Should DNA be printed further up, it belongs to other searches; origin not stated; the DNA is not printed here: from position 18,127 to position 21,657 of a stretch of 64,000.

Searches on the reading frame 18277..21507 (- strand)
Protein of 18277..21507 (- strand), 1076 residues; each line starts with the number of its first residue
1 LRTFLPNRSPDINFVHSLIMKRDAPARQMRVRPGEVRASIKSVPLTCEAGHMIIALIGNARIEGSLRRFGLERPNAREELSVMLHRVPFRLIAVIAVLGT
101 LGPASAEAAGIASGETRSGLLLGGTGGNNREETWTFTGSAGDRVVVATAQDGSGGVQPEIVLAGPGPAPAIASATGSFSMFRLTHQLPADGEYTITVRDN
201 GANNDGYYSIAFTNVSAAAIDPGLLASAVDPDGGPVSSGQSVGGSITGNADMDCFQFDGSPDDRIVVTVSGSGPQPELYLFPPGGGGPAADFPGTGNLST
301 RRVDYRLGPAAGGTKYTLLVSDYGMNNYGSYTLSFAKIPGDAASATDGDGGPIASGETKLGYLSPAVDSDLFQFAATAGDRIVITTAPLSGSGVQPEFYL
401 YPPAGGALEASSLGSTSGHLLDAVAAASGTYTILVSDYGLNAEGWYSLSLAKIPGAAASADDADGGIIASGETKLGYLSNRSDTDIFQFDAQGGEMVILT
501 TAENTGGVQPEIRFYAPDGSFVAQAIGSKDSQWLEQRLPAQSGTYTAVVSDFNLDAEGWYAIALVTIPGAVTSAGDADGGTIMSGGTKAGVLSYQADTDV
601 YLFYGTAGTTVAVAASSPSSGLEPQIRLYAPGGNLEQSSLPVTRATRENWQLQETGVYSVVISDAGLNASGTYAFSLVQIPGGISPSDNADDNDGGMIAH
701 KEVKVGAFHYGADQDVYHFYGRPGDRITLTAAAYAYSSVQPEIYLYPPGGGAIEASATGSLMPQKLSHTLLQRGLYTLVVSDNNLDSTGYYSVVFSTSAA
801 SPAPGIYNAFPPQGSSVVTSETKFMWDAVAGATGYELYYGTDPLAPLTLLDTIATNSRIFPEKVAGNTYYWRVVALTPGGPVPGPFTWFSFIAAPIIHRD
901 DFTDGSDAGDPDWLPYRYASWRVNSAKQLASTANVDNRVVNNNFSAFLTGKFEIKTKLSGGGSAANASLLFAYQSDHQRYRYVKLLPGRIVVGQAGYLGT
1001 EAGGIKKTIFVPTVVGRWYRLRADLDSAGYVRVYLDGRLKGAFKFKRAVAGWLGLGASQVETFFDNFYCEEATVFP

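Call 18: search_protein_families(library=ncbifam, proteins=[window:18277-21507:-], max_evalue=1e-8)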
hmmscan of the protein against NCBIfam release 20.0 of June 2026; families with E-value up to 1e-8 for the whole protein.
window:18277-21507:- (1076 aa): 0 families

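Call 85: search_protein_families(library=pfam, proteins=[window:18277-21507:-], max_evalue=0.001)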
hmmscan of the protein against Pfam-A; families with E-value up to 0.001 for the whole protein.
window:18277-21507:- (1076 aa): 1 family
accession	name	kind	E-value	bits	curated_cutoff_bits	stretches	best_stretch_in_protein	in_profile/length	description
PF04151.21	PPC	-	2.9e-15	57.3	25.9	1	368-436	1-69/70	Bacterial pre-peptidase C-terminal domain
